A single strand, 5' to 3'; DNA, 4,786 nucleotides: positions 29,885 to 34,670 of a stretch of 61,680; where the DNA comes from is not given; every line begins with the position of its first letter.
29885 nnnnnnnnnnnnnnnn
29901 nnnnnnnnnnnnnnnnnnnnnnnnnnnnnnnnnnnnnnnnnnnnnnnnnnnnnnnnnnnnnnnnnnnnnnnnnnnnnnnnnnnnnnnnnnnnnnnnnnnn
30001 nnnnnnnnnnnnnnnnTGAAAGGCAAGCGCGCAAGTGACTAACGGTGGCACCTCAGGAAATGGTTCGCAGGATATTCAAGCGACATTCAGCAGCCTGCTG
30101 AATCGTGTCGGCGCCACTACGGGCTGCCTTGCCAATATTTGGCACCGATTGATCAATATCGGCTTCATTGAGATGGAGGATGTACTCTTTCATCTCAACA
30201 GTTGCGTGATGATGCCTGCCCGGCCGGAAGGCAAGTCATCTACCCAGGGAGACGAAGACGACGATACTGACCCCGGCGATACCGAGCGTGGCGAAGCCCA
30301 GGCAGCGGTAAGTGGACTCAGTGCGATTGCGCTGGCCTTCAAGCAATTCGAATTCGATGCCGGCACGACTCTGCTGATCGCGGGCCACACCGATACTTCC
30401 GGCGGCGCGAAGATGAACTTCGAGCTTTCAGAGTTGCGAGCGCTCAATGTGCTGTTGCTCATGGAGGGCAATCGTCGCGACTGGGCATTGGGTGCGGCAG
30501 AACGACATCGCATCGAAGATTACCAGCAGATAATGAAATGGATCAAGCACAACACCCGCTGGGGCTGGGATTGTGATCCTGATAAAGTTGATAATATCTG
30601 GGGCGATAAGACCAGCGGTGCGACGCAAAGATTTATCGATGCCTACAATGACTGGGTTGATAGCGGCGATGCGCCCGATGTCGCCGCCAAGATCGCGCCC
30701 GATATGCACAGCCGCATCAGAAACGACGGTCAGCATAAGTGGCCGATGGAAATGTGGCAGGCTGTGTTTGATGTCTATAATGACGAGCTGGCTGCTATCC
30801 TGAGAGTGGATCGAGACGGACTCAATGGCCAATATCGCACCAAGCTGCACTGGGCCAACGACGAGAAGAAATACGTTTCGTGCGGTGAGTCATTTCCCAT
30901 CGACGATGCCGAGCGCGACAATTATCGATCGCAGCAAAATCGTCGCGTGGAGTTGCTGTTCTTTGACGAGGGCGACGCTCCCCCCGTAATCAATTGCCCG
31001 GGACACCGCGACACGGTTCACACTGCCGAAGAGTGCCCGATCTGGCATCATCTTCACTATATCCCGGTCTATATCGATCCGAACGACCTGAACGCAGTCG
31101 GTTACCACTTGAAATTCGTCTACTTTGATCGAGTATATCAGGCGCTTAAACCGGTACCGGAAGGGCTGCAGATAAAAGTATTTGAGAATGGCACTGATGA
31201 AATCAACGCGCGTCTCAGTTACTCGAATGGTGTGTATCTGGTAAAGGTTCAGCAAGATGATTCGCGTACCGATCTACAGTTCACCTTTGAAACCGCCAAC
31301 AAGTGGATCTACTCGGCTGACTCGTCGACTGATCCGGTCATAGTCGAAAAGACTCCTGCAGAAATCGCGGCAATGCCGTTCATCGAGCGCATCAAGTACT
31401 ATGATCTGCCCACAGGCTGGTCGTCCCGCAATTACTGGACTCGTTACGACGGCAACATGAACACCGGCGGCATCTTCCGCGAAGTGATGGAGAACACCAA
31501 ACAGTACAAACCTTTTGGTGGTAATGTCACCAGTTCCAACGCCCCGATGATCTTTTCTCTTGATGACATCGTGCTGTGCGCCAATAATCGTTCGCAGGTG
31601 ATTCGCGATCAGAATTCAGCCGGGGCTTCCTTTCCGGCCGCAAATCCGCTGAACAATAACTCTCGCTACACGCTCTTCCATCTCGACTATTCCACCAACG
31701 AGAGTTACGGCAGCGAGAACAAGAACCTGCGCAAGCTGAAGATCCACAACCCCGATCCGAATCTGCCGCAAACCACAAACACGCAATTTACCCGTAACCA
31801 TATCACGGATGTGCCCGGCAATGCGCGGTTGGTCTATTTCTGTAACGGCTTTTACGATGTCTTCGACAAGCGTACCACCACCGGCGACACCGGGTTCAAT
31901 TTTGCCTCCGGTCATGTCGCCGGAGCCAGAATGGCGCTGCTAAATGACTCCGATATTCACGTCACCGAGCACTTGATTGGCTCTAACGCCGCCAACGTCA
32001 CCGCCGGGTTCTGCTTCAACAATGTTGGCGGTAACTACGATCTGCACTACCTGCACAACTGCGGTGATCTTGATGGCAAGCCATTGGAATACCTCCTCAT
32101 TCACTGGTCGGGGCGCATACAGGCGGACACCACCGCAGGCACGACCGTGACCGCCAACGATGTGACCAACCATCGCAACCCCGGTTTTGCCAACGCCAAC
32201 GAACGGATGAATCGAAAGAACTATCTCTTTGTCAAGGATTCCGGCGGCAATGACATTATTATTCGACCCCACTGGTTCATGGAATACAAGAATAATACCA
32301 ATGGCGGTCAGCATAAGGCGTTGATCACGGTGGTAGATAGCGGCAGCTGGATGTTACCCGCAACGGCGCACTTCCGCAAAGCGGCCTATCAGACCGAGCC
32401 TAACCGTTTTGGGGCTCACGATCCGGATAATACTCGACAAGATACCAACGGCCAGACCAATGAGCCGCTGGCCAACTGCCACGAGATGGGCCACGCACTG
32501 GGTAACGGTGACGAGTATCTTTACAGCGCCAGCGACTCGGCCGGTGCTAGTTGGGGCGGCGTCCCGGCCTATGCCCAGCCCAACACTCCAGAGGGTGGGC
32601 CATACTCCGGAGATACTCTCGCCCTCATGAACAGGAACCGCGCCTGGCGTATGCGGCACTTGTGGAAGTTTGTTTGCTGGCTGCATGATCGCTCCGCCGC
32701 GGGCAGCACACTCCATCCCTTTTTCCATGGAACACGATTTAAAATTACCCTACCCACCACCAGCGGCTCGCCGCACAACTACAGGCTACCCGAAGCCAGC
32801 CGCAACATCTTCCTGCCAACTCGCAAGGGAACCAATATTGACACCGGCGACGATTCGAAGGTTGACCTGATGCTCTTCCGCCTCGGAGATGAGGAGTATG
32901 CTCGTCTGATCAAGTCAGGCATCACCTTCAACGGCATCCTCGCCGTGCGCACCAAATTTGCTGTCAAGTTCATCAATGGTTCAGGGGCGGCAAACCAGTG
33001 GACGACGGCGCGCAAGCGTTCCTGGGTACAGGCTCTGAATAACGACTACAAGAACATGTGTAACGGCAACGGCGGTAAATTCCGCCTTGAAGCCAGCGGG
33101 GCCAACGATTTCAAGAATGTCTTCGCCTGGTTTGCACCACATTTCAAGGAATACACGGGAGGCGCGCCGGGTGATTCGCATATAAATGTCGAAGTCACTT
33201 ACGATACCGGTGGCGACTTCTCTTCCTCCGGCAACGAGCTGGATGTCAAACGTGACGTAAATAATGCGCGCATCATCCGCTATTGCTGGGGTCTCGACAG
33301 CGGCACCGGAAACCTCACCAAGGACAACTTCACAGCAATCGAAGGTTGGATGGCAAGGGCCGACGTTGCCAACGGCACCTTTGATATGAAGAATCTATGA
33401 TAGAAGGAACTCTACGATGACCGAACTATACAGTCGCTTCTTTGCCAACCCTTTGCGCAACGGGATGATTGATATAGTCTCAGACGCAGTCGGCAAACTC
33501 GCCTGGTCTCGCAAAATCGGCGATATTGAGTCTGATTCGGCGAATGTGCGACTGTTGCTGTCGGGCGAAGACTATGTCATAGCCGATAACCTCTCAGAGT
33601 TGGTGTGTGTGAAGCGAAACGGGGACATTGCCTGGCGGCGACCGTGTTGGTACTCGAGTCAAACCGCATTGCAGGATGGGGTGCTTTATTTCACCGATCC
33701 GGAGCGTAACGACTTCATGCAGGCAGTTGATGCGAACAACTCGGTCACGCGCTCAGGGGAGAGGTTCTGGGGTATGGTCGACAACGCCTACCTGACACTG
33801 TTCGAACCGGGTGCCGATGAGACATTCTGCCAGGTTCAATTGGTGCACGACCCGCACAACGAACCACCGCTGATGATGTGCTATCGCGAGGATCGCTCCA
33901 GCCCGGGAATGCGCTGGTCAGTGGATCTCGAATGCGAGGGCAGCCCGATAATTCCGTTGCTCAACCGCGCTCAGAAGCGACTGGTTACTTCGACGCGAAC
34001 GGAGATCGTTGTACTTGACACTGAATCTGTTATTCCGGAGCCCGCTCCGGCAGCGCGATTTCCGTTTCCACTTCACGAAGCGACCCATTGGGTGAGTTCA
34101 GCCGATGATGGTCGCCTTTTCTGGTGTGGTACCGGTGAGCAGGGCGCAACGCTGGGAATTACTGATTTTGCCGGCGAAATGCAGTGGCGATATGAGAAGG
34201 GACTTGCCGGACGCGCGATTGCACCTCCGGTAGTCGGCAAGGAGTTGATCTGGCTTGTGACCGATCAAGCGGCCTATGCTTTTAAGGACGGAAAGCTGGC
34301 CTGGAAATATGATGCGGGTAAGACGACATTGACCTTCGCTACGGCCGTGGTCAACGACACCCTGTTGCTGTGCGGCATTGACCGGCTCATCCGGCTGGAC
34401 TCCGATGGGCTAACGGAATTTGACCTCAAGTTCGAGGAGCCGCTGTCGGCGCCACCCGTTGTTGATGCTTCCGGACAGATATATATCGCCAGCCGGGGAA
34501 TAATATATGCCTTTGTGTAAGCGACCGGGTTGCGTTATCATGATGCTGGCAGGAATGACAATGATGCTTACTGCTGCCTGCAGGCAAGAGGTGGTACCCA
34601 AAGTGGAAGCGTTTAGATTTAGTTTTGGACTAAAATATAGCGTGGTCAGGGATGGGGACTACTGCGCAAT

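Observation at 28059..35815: Orphan PAAR island with no contractile-machine genes in 61 kb: PAAR-extension, leaderless 1121-aa protein, propeller, lipoprotein, Eag-like chaperone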

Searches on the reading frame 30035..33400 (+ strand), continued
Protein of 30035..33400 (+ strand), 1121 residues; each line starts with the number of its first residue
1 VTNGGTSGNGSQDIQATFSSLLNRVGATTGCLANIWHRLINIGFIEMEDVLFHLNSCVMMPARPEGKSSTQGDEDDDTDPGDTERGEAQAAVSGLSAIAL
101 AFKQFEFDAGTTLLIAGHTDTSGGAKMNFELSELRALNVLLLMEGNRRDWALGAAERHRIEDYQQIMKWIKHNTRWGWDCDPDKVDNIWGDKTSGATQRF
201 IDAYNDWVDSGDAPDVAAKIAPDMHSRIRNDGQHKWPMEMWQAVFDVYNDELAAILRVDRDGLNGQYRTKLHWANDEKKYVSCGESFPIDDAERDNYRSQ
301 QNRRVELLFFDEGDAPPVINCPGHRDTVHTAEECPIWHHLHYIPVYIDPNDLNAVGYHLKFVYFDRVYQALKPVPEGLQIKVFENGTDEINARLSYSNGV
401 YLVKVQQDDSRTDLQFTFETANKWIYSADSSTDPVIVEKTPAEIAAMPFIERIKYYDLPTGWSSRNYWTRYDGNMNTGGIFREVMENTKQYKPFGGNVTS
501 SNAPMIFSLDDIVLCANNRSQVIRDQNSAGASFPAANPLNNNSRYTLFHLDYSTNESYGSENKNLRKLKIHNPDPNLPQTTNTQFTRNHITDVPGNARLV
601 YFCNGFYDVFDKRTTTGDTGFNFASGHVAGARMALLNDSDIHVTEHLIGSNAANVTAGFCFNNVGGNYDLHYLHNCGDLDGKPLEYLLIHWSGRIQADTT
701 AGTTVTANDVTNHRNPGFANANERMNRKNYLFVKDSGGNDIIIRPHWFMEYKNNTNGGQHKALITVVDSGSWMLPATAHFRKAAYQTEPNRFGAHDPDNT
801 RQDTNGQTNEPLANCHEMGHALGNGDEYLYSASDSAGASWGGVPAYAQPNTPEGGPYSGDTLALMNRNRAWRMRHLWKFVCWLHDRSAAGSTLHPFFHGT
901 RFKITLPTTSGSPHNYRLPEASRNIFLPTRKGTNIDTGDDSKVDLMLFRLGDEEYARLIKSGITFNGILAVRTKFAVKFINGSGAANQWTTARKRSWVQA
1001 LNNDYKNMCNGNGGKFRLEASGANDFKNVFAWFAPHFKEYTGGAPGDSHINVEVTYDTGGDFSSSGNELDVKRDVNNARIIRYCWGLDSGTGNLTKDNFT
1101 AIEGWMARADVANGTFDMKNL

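Call 99: search_protein_families(library=pfam, proteins=[P0398, P0440, P0448, P0400, P0428], max_evalue=0.01)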
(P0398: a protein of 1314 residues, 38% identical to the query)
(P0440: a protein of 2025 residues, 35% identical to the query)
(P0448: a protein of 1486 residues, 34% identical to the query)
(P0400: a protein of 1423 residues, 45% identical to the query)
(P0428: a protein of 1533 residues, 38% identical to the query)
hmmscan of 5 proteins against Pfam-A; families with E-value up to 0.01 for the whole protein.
P0398 (1314 aa): 2 families
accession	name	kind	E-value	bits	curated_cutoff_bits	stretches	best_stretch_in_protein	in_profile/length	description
PF00691.25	OmpA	-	3.2e-09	37.5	27.2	1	124-187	1-66/98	OmpA family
PF01471.23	PG_binding_1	-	4e-09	37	23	1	222-263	17-57/57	Putative peptidoglycan binding domain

P0440 (2025 aa): 6 families
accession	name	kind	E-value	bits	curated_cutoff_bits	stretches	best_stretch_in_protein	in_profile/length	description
PF01833.30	TIG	-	1.2e-15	57.7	20.9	3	1784-1848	1-67/84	IPT/TIG domain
PF13620.12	CarboxypepD_reg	-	1.7e-15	57.6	32.3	1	31-85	3-58/82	Carboxypeptidase regulatory-like domain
PF17802.7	SpaA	-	1.1e-09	38.7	23.1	1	28-75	1-52/91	Prealbumin-like fold domain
PF02839.19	CBM_5_12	-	2.9e-08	34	26.2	1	1442-1478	1-38/44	Carbohydrate-binding module family 5/12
PF13715.12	CarbopepD_reg_2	-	1.2e-05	25.7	32.2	0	370-410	11-51/88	CarboxypepD_reg-like domain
PF20144.5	TIG_SUH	-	0.0093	16.6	24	0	1793-1839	10-55/94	TIG domain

P0448 (1486 aa): 4 families
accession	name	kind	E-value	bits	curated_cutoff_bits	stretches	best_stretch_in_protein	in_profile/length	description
PF02839.19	CBM_5_12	-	3.7e-14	52.9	26.2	2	1162-1196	1-36/44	Carbohydrate-binding module family 5/12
PF13620.12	CarboxypepD_reg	-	3.3e-05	24.6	32.3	0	39-88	7-58/82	Carboxypeptidase regulatory-like domain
PF17210.9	SdrD_B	-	0.00049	20.7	29.7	0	42-96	19-76/112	SdrD B-like domain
PF24025.1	Ig_DR_A0283-like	-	0.00076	20.2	27.1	0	59-94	37-72/102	DR_A0283-like, Ig-like domain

P0400 (1423 aa): 2 families
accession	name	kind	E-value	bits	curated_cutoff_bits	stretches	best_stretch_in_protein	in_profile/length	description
PF00149.33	Metallophos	-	2.3e-08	35.2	21.5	1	788-1151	4-190/191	Calcineurin-like phosphoesterase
PF00691.25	OmpA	-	2e-07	31.7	27.2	1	75-132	6-65/98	OmpA family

P0428 (1533 aa): 1 family
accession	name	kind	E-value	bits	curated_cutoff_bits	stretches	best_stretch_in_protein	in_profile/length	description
PF00149.33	Metallophos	-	1.2e-08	36.1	21.5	1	898-1100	2-72/191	Calcineurin-like phosphoesterase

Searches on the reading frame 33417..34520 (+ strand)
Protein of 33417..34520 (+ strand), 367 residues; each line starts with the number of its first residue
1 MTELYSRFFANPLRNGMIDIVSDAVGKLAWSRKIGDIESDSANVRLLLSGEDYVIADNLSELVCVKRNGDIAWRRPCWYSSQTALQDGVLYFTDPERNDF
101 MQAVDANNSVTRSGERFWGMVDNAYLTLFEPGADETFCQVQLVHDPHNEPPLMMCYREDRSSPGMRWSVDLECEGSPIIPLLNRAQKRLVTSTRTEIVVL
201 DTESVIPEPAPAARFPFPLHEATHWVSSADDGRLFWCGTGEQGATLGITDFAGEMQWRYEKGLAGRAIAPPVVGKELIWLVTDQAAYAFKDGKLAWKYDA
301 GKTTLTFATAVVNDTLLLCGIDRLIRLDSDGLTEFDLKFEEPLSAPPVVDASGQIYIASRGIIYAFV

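Call 3: search_protein_families(library=pfam, proteins=[window:33417-34520:+], max_evalue=0.1)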
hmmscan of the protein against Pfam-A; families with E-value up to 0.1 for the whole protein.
window:33417-34520:+ (367 aa): 1 family
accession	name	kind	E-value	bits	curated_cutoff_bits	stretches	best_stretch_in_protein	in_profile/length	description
PF13360.13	PQQ_2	-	4.7e-07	30.1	27.6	1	225-312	28-117/233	Outer membrane protein assembly factor BamB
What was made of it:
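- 33417..34520 (+): Beta-propeller protein and candidate cognate immunity partner of BIG. It is leaderless in this sub-lineage. PQQ_2 E 4.7e-7 (call 3).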

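Call 4: search_protein_families(library=ncbifam, proteins=[window:33417-34520:+], max_evalue=0.1)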
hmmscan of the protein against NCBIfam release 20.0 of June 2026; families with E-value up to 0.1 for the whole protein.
window:33417-34520:+ (367 aa): 1 family
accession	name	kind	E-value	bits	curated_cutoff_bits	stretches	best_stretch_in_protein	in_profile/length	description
TIGR03300.1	assembly_YfgL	equivalog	6e-06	25.2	285.2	1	238-308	111-181/377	outer membrane protein assembly factor BamB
